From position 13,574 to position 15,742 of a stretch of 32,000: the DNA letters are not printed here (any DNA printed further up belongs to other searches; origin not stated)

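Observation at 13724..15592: GT2 glycosyltransferase fused to a DUF115/Maf-like (GNGPSL) domain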

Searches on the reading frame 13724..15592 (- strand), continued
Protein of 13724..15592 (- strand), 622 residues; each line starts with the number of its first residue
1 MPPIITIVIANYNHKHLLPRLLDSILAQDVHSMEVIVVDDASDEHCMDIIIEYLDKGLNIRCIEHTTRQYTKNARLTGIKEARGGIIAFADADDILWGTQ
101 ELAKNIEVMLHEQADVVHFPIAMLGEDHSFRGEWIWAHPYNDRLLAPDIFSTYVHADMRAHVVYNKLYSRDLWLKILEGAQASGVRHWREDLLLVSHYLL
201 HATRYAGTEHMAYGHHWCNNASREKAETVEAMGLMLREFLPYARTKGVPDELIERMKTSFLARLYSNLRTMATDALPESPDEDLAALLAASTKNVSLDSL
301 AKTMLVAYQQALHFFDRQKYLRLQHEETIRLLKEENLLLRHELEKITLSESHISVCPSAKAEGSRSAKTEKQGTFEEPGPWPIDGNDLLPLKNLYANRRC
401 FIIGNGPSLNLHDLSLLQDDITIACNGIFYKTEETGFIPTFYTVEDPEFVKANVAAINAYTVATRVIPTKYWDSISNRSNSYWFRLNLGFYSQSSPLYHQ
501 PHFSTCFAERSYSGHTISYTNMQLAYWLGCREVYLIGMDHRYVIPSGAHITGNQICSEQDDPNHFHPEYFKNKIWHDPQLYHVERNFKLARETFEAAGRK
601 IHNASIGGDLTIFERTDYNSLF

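Call 70: search_protein_families(library=pfam, alignment_id=A4, max_evalue=0.00001)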
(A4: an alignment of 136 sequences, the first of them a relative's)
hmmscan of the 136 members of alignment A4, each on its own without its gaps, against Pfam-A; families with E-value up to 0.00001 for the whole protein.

A. member 1, L006:2560-3312:- (251 aa): 0 families

B. families by the number of members that match (of 136 scanned): 102 families (the first 25 are shown)
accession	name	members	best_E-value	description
PF00535.33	Glycos_transf_2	17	3.2e-36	Glycosyl transferase family 2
PF10111.15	Glyco_tranf_2_2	17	2.5e-18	Glycosyltransferase like family 2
PF13641.12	Glyco_tranf_2_3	17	1.4e-16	Glycosyltransferase like family 2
PF02348.25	CTP_transf_3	8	5.2e-32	Cytidylyltransferase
PF01973.23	MptE-like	8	1.3e-24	6-hydroxymethylpterin diphosphokinase MptE-like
PF01370.27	Epimerase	7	1.5e-77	NAD dependent epimerase/dehydratase family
PF02826.25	2-Hacid_dh_C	7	4.1e-57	D-isomer specific 2-hydroxyacid dehydrogenase, NAD binding domain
PF00389.36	2-Hacid_dh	7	6.6e-19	D-isomer specific 2-hydroxyacid dehydrogenase, catalytic domain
PF16363.11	GDP_Man_Dehyd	6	3e-152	GDP-mannose 4,6 dehydratase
PF00106.31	adh_short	5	2e-37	short chain dehydrogenase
PF04321.23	RmlD_sub_bind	5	5.8e-22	RmlD substrate binding domain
PF13561.12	adh_short_C2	4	1.5e-43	Enoyl-(Acyl carrier protein) reductase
PF01073.25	3Beta_HSD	4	2.1e-18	3-beta hydroxysteroid dehydrogenase/isomerase family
PF13578.12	Methyltransf_24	4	7.2e-17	Methyltransferase domain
PF02719.21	Polysacc_synt_2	4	2.3e-16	Polysaccharide biosynthesis protein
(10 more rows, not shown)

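Call 80: list_cluster_members(proteins=[P0001, P0006])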
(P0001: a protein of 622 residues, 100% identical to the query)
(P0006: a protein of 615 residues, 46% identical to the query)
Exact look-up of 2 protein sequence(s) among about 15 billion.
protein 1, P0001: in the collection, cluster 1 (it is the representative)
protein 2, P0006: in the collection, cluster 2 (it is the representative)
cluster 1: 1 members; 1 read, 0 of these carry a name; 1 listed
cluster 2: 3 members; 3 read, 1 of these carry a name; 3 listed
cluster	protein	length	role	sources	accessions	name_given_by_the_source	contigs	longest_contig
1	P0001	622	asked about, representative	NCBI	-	-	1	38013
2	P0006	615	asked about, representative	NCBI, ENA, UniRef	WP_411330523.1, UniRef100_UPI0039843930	glycosyltransferase [Desulfovibrio desulfuricans] | glycosyltransferase n=1 Tax=Desulfovibrio desulfuricans TaxID=876 RepID=UPI0039843930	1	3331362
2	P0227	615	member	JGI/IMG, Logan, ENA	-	-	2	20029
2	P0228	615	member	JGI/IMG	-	-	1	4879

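Call 82: search_solved_structures(query=L003:14611-15375:+, max_evalue=0.00001)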
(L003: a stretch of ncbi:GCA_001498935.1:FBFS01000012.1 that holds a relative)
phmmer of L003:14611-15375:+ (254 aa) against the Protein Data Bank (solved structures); distinct sequences matched with E-value up to 0.00001: 21.
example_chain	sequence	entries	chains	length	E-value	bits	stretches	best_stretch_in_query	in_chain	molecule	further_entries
2vws_A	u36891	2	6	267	1.1e-40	142.7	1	3-249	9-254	YFAU, 2-KETO-3-DEOXY SUGAR ALDOLASE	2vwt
4b5s_A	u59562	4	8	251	1.2e-39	139.3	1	3-242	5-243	4-HYDROXY-2-OXO-HEPTANE-1,7-DIOATE ALDOLASE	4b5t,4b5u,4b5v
2v5j_A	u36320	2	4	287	1.8e-39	138.7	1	3-242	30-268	2,4-DIHYDROXYHEPT-2-ENE-1,7-DIOIC ACID ALDOLASE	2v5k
4b5w_A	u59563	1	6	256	8.3e-39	136.5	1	3-242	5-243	4-HYDROXY-2-OXO-HEPTANE-1,7-DIOATE ALDOLASE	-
4b5x_A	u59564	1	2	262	1.7e-38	135.5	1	3-242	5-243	4-HYDROXY-2-OXO-HEPTANE-1,7-DIOATE ALDOLASE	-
3qz6_A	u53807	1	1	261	2e-38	135.3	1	2-251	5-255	HpcH/HpaI aldolase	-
1dxe_A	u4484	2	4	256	1.2e-37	132.7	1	4-244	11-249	2-DEHYDRO-3-DEOXY-GALACTARATE ALDOLASE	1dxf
7v8t_A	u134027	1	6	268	8.9e-35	123.3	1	3-243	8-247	2,4-dihydroxyhept-2-ene-1,7-dioic acid aldolase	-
7et8_A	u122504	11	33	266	2.5e-34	121.9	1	3-244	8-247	4-hydroxy-2-oxoheptanedioate aldolase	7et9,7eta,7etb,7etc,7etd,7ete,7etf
4mf4_A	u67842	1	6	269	1.2e-31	113.1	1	2-248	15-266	HpcH/HpaI aldolase/citrate lyase family protein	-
4tv5_A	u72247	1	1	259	3.8e-28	101.6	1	2-195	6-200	2-dehydro-3-deoxyglucarate aldolase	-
4tv6_A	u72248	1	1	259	9.8e-28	100.3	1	2-195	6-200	2-dehydro-3-deoxyglucarate aldolase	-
7nr1_A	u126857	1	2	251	1.3e-23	86.8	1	13-243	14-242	HpcH/HpaI aldolase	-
7nnk_A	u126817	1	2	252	1.3e-23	86.8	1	13-243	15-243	HpcH/HpaI aldolase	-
6r62_A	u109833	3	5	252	1.3e-23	86.8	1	13-243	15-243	HpcH/HpaI aldolase | hydroxyketoacid aldolase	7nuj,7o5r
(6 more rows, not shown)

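Call 83: search_solved_structures(query=L003:15372-16325:+, max_evalue=1e-10)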
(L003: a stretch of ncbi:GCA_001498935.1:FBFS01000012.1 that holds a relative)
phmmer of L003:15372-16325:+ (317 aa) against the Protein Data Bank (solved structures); distinct sequences matched with E-value up to 1e-10: 156 (the best 60 are shown).
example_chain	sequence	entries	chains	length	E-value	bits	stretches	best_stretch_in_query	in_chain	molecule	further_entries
1wwk_A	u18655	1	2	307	1.4e-61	211.8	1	19-302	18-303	phosphoglycerate dehydrogenase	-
2dbq_A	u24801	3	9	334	8.7e-49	169.8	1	14-305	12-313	Glyoxylate reductase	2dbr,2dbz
5aov_A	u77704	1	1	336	8.8e-48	166.5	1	21-305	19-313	GLYOXYLATE REDUCTASE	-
9whb_A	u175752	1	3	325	8.8e-46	159.9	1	48-305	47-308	3-phosphoglycerate dehydrogenase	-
6bii_A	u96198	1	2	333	3.8e-44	154.6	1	18-306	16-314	Glyoxylate reductase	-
7dkm_A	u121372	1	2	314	3.5e-40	141.6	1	35-292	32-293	D-3-phosphoglycerate dehydrogenase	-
6plf_A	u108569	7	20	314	4.9e-40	141.1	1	35-292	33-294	D-3-phosphoglycerate dehydrogenase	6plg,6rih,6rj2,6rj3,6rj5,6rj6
6cwa_A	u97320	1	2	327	5.6e-40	140.9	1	35-292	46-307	D-3-phosphoglycerate dehydrogenase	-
7cvp_A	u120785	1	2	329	5.8e-40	140.8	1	35-292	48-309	D-3-phosphoglycerate dehydrogenase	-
7ewh_A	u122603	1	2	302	5.9e-40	140.8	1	35-291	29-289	D-3-phosphoglycerate dehydrogenase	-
2g76_A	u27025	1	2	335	6e-40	140.8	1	35-292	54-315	D-3-phosphoglycerate dehydrogenase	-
5n6c_A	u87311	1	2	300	6.1e-40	140.8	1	35-291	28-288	D-3-phosphoglycerate dehydrogenase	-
2ekl_A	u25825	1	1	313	1.7e-39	139.3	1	35-292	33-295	D-3-phosphoglycerate dehydrogenase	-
9jcm_A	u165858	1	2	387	5e-39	137.8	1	49-301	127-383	D-3-phosphoglycerate dehydrogenase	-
3ddn_A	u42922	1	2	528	1.1e-38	136.6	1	46-300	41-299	D-3-phosphoglycerate dehydrogenase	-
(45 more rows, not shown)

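Call 89: search_protein_families(library=ncbifam, proteins=[L003:13940-14614:+, L088:5639-6307:+, L078:5159-5944:+, L006:5402-6205:+, L048:3787-4461:+, L078:5901-6962:+, L048:4477-5418:+, L048:5411-6166:+, L003:14611-15375:+, L013:7711-8382:+], max_evalue=0.00001)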
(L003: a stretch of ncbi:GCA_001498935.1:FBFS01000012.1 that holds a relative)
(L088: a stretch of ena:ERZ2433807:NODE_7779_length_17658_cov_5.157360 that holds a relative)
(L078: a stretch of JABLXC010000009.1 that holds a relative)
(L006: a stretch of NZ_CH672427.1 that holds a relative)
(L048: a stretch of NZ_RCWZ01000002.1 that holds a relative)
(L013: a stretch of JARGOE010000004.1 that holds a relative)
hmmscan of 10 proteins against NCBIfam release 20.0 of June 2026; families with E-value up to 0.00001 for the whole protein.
L003:13940-14614:+ (224 aa): 3 families
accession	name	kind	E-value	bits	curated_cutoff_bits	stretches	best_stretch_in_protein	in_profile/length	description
TIGR03584.1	PseF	equivalog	1.3e-23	83.9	205.7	1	6-219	3-221/222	pseudaminic acid cytidylyltransferase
NF003952.0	PRK05450.1-5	subfamily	1.8e-06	27.3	193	1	1-162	1-151/250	3-deoxy-manno-octulosonate cytidylyltransferase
NF009905.0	PRK13368.1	subfamily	4.7e-06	26.1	255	1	1-155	1-150/243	3-deoxy-manno-octulosonate cytidylyltransferase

L088:5639-6307:+ (222 aa): 5 families
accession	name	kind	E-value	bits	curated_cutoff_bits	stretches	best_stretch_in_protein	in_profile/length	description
TIGR03584.1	PseF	equivalog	8.6e-27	94.2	205.7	1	5-218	2-220/222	pseudaminic acid cytidylyltransferase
NF003950.0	PRK05450.1-3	subfamily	2.8e-08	33.4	234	1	1-179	1-161/248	3-deoxy-manno-octulosonate cytidylyltransferase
NF009905.0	PRK13368.1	subfamily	2.9e-08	33.3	255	1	1-145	1-139/243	3-deoxy-manno-octulosonate cytidylyltransferase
NF003952.0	PRK05450.1-5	subfamily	1.8e-07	30.6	193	1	2-140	2-130/250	3-deoxy-manno-octulosonate cytidylyltransferase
TIGR00466.1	kdsB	equivalog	1.5e-06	27.8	155.2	1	4-70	4-68/241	3-deoxy-manno-octulosonate cytidylyltransferase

L078:5159-5944:+ (262 aa): 5 families
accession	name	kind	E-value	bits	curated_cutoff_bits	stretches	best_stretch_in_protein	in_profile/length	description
TIGR03584.1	PseF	equivalog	2.8e-17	63.1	205.7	1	41-253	1-220/222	pseudaminic acid cytidylyltransferase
NF009905.0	PRK13368.1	subfamily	4.5e-10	39.3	255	1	39-160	2-117/243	3-deoxy-manno-octulosonate cytidylyltransferase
NF003952.0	PRK05450.1-5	subfamily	1.4e-09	37.4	193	1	38-157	1-116/250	3-deoxy-manno-octulosonate cytidylyltransferase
NF003950.0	PRK05450.1-3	subfamily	8.7e-08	31.8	234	1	39-166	2-125/248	3-deoxy-manno-octulosonate cytidylyltransferase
NF003948.0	PRK05450.1-1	equivalog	5.5e-07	29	281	1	36-159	2-122/248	3-deoxy-manno-octulosonate cytidylyltransferase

L006:5402-6205:+ (268 aa): 2 families
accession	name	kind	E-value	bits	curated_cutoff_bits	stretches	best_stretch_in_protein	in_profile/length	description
TIGR03584.1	PseF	equivalog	6.5e-20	71.7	205.7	1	43-255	1-217/222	pseudaminic acid cytidylyltransferase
NF003952.0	PRK05450.1-5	subfamily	1.6e-07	30.7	193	1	41-167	2-123/250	3-deoxy-manno-octulosonate cytidylyltransferase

L048:3787-4461:+ (225 aa): 5 families
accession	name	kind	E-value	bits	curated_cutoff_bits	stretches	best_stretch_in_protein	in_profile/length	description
TIGR03584.1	PseF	equivalog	1.8e-26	93.2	205.7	1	8-220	2-221/222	pseudaminic acid cytidylyltransferase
NF003952.0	PRK05450.1-5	subfamily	9.4e-11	41.3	193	1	5-124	2-117/250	3-deoxy-manno-octulosonate cytidylyltransferase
NF009905.0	PRK13368.1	subfamily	1.2e-09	37.9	255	1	5-122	2-113/243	3-deoxy-manno-octulosonate cytidylyltransferase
NF003950.0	PRK05450.1-3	subfamily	4e-08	32.9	234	1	6-91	3-86/248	3-deoxy-manno-octulosonate cytidylyltransferase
TIGR00466.1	kdsB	equivalog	1.4e-07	31.2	155.2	1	6-77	3-72/241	3-deoxy-manno-octulosonate cytidylyltransferase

L078:5901-6962:+ (354 aa): 21 families
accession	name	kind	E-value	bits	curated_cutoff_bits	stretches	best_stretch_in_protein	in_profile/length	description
TIGR01327.1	PGDH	equivalog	5.7e-61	206.9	454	1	58-329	21-293/525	phosphoglycerate dehydrogenase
NF009714.1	PRK13243.1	equivalog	6.4e-59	199.9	455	1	51-334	21-310/332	glyoxylate reductase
NF011938.0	PRK15409.1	equivalog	3.1e-50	171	492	1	77-338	45-310/324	glyoxylate/hydroxypyruvate reductase GhrB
NF005069.0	PRK06487.1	equivalog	1.4e-47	162.3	448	1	84-325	55-299/320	2-hydroxyacid dehydrogenase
NF008759.0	PRK11790.1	equivalog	2.3e-44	151.7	404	1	86-325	64-305/410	phosphoglycerate dehydrogenase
NF041369.1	Dhydh_Halo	equivalog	3.7e-44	151.2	400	1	108-317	64-275/305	D-2-hydroxyacid dehydrogenase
NF005387.0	PRK06932.1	equivalog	2.8e-43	148.1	492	1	29-322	2-295/314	2-hydroxyacid dehydrogenase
NF000492.1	vanH_gen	exception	2.8e-37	128.5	540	1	86-294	52-255/312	D-lactate dehydrogenase VanH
NF006263.0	PRK08410.1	equivalog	1.4e-36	126.5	389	1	90-328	55-298/311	D-2-hydroxyacid dehydrogenase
NF005750.0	PRK07574.1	equivalog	9.9e-33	113.7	329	1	98-328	113-348/386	NAD-dependent formate dehydrogenase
NF000371.1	vanH_Agroup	exception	2.7e-31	109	700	1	100-294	72-260/322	VanH-A/VanH-Pt family D-lactate dehydrogenase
NF000112.1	vanH-Amyco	exception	3.4e-29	102.2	625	1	76-294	71-284/348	VanH-AOV family D-lactate dehydrogenase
NF000004.1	vanH-D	exception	4.5e-29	101.6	550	1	99-294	72-261/323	D-lactate dehydrogenase VanH-D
NF000128.1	vanH-Sc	exception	1.8e-28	99.7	650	1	55-294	43-275/337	D-lactate dehydrogenase VanH-Sc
NF001309.0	PRK00257.1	equivalog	3.3e-28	98.7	434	1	99-313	58-254/379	4-phosphoerythronate dehydrogenase PdxB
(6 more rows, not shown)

L048:4477-5418:+ (314 aa): 21 families
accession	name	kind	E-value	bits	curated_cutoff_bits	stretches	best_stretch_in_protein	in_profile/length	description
TIGR01327.1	PGDH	equivalog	1.4e-60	205.5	454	1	29-305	13-295/525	phosphoglycerate dehydrogenase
NF009714.1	PRK13243.1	equivalog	2.3e-49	168.5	455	1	37-298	31-300/332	glyoxylate reductase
NF011938.0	PRK15409.1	equivalog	1.6e-42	145.7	492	1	57-309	50-307/324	glyoxylate/hydroxypyruvate reductase GhrB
NF041369.1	Dhydh_Halo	equivalog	1.8e-41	142.4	400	1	83-294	64-278/305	D-2-hydroxyacid dehydrogenase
NF008759.0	PRK11790.1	equivalog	5.8e-39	133.9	404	1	37-307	40-313/410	phosphoglycerate dehydrogenase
NF005750.0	PRK07574.1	equivalog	8.9e-34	117.2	329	1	70-311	110-357/386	NAD-dependent formate dehydrogenase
NF005069.0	PRK06487.1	equivalog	3.6e-32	111.7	448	1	66-295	63-295/320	2-hydroxyacid dehydrogenase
NF000492.1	vanH_gen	exception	2.7e-29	102.3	540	1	81-268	73-255/312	D-lactate dehydrogenase VanH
NF006374.0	PRK08605.1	subfamily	4e-28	98.4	356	1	77-269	72-267/332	D-lactate dehydrogenase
NF005387.0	PRK06932.1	equivalog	4.9e-27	94.7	492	1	74-278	67-273/314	2-hydroxyacid dehydrogenase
NF006263.0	PRK08410.1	equivalog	6.2e-27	94.8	389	1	79-279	68-272/311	D-2-hydroxyacid dehydrogenase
NF000151.1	vanH-Ac1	exception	1.4e-25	90.3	750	1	81-268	109-291/351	D-lactate dehydrogenase VanH-Ac1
NF000112.1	vanH-Amyco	exception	1.1e-24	87.4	625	1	81-268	102-284/348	VanH-AOV family D-lactate dehydrogenase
NF000371.1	vanH_Agroup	exception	1.8e-24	86.5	700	1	81-268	78-260/322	VanH-A/VanH-Pt family D-lactate dehydrogenase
NF000128.1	vanH-Sc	exception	2.9e-22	79.2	650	1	81-268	93-275/337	D-lactate dehydrogenase VanH-Sc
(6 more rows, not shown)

L048:5411-6166:+ (252 aa): 203 families (the best 25 are shown)
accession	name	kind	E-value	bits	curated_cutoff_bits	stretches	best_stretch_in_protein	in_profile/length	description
NF005007.0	PRK06398.1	equivalog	5.2e-47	160.2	341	1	10-246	7-247/259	aldose dehydrogenase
NF009466.0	PRK12826.1-2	subfamily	6.5e-42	143.7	222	1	10-244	3-244/248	3-oxoacyl-ACP reductase FabG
NF005469.0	PRK07063.1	equivalog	1.5e-41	142.6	306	1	10-249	7-259/260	SDR family oxidoreductase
NF005559.1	PRK07231.1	subfamily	1.9e-41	142.2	215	1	10-244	4-247/249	glucose 1-dehydrogenase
NF052558.1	MBtsdlDhBudC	equivalog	1.5e-40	139.4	270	1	10-245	3-242/250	meso-2,3-butanediol dehydrogenase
NF005118.0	PRK06550.1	equivalog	1.7e-40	139.3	270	1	10-244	5-233/236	3-oxoacyl-ACP reductase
NF005309.0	PRK06841.1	subfamily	3e-40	138.4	286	1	9-244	14-252/255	GolD/DthD family dehydrogenase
NF004198.0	PRK05653.1-3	equivalog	2.7e-37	128.6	296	1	7-244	4-246/248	3-oxoacyl-ACP reductase FabG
NF004818.0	PRK06172.1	equivalog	5.2e-37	127.5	336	1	10-244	7-250/253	SDR family oxidoreductase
NF004791.0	PRK06138.1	equivalog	3e-36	125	312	1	9-245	4-250/252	SDR family oxidoreductase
NF006074.0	PRK08220.1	equivalog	6.8e-36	124.1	312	1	9-243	7-246/251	2,3-dihydro-2,3-dihydroxybenzoate dehydrogenase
NF006598.0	PRK09135.1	equivalog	1.7e-35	122.8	288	1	6-245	2-246/249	pteridine reductase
NF009464.0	PRK12824.1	subfamily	2.6e-35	122.3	269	1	10-244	2-242/245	3-oxoacyl-ACP reductase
NF006493.1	PRK08936.1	subfamily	1e-34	120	420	1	9-245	6-251/261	glucose-1-dehydrogenase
NF005067.0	PRK06484.1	equivalog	2.6e-34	118.7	713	1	8-245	7-252/524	short chain dehydrogenase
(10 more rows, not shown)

L003:14611-15375:+ (254 aa): 4 families
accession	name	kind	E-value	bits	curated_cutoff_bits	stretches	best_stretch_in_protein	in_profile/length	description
TIGR02311.1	HpaI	equivalog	2.3e-56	191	368.8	1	3-244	3-243/249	4-hydroxy-2-oxoheptanedioate aldolase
NF007849.0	PRK10558.1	equivalog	1.3e-49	168.9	393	1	3-246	10-251/256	2-dehydro-3-deoxyglucarate aldolase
TIGR03239.1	GarL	equivalog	4e-48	164.2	406.75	1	3-245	3-243/249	2-dehydro-3-deoxyglucarate aldolase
NF007521.0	PRK10128.1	equivalog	1.8e-44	152.3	441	1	3-251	9-256/267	2-keto-3-deoxy-L-rhamnonate aldolase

L013:7711-8382:+ (224 aa): 1 family
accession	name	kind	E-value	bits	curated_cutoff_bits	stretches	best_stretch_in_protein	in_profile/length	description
TIGR03035.1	trp_arylform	equivalog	1.3e-14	54.6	223.05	1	10-221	6-203/206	arylformamidase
